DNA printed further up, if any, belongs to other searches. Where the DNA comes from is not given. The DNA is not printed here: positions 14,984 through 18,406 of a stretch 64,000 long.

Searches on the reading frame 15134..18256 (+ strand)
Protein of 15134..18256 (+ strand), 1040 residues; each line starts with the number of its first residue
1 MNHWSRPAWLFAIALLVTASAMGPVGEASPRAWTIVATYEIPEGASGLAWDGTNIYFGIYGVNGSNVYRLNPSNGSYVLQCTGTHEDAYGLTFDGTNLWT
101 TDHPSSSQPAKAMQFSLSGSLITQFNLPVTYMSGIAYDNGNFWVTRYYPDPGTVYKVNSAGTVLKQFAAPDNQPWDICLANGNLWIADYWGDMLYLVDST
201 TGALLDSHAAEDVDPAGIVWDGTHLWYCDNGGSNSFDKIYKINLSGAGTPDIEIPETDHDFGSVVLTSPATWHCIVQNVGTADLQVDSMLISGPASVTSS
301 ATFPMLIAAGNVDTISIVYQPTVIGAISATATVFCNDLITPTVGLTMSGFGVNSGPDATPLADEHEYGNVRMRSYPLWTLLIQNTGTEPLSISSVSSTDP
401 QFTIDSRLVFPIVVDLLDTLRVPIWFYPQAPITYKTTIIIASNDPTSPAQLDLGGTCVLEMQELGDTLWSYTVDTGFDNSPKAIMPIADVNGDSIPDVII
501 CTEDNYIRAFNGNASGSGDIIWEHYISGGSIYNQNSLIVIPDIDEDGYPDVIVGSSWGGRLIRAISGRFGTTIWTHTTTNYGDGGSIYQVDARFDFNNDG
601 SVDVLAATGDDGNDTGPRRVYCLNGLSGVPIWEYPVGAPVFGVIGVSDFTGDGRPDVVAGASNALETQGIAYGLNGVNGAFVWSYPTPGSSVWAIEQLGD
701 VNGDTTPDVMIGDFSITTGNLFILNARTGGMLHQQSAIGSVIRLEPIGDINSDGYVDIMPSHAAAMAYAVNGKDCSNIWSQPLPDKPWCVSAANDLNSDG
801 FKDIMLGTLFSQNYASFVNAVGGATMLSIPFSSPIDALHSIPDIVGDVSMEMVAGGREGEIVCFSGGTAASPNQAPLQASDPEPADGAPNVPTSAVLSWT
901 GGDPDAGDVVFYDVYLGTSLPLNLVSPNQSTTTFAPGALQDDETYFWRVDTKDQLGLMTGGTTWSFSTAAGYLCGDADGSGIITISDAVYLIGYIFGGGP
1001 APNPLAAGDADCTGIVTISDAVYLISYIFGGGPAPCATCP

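Call 9: search_protein_families(library=pfam, proteins=[window:15134-18256:+], max_evalue=0.001)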
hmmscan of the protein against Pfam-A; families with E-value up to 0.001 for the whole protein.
window:15134-18256:+ (1040 aa): 9 families
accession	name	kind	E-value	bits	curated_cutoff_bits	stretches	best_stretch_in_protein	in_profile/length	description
PF13517.12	FG-GAP_3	-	3.6e-18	66.4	26.9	4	489-553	1-61/61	FG-GAP-like repeat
PF01839.29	FG-GAP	-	6.3e-17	61.5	22.1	0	644-670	5-33/37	FG-GAP repeat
PF22544.2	HYDIN_VesB_CFA65-like_Ig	-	8.6e-11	42.4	25.5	1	251-349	2-99/100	HYDIN/CFA65/VesB-like, Ig-like domain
PF23727.1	Beta-prop_FAM234A_B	-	3.7e-09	36.1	26.4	0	517-578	109-172/467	FAM234A/B beta-propeller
PF07610.17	DUF1573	-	6.7e-08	32.9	26.1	0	252-348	1-95/98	Protein of unknown function (DUF1573)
PF13360.13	PQQ_2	-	8.3e-07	29.3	27.6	1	562-737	5-146/233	Outer membrane protein assembly factor BamB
PF15780.11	ASH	-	2.3e-05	25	27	0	260-341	15-96/98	Abnormal spindle-like microcephaly-assoc'd, ASPM-SPD-2-Hydin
PF13570.13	Beta-prop_ACSF4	-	3.7e-05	23.7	133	0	619-689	156-214/329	Beta-alanine-activating enzyme, beta-propeller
PF01436.27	NHL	-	0.00028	21.2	20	0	172-189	2-20/28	NHL repeat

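Call 64: search_protein_families(library=pfam, alignment_id=A4, max_evalue=0.0001)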
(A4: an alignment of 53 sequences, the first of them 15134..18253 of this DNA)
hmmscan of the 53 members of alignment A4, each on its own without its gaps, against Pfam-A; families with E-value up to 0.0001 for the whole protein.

A. member 1, window:15134-18253:+ (1040 aa): 8 families
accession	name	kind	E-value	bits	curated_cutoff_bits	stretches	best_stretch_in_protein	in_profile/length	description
PF13517.12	FG-GAP_3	-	3.6e-18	66.4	26.9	4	489-553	1-61/61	FG-GAP-like repeat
PF01839.29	FG-GAP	-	6.3e-17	61.5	22.1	0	644-670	5-33/37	FG-GAP repeat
PF22544.2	HYDIN_VesB_CFA65-like_Ig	-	8.6e-11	42.4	25.5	1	251-349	2-99/100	HYDIN/CFA65/VesB-like, Ig-like domain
PF23727.1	Beta-prop_FAM234A_B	-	3.7e-09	36.1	26.4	0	517-578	109-172/467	FAM234A/B beta-propeller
PF07610.17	DUF1573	-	6.7e-08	32.9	26.1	0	252-348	1-95/98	Protein of unknown function (DUF1573)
PF13360.13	PQQ_2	-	8.3e-07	29.3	27.6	1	562-737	5-146/233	Outer membrane protein assembly factor BamB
PF15780.11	ASH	-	2.3e-05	25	27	0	260-341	15-96/98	Abnormal spindle-like microcephaly-assoc'd, ASPM-SPD-2-Hydin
PF13570.13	Beta-prop_ACSF4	-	3.7e-05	23.7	133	0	619-689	156-214/329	Beta-alanine-activating enzyme, beta-propeller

B. families by the number of members that match (of 53 scanned): 53 families (the first 25 are shown)
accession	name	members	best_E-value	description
PF00404.24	Dockerin_1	33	6.7e-12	Dockerin type I domain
PF00246.29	Peptidase_M14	11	5.2e-69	Zinc carboxypeptidase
PF05345.18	He_PIG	9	8.1e-39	Putative Ig domain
PF22544.2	HYDIN_VesB_CFA65-like_Ig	8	8.6e-11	HYDIN/CFA65/VesB-like, Ig-like domain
PF01364.23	Peptidase_C25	7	1.1e-60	Peptidase family C25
PF20009.4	GEVED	6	2.9e-42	GEVED domain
PF13620.12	CarboxypepD_reg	6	7.8e-11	Carboxypeptidase regulatory-like domain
PF06119.19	NIDO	6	6.8e-08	Nidogen-like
PF02412.23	TSP_3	5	3.8e-32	Thrombospondin type 3 repeat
PF03785.20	Peptidase_C25_C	5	6.1e-13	Peptidase family C25, C terminal ig-like domain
PF08126.16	Propeptide_C25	4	1.5e-29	Propeptide_C25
PF20773.4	InhA-like_MAM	4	1.1e-28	Immune inhibitor A-like, MAM domain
PF19190.6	BACON_2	4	7.3e-09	Viral BACON domain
PF13517.12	FG-GAP_3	3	3.6e-18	FG-GAP-like repeat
PF23759.1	GBD_T9SS_assoc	3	4.7e-07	Galactose binding domain-like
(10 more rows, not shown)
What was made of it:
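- Closest known: Type I dockerins of clostridial cellulosomes. Different: The attached enzymes are mostly peptidases rather than glycoside hydrolases (call 64).
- The tagged set is rich in M14, C25, C1 and M1 peptidases (call 64).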
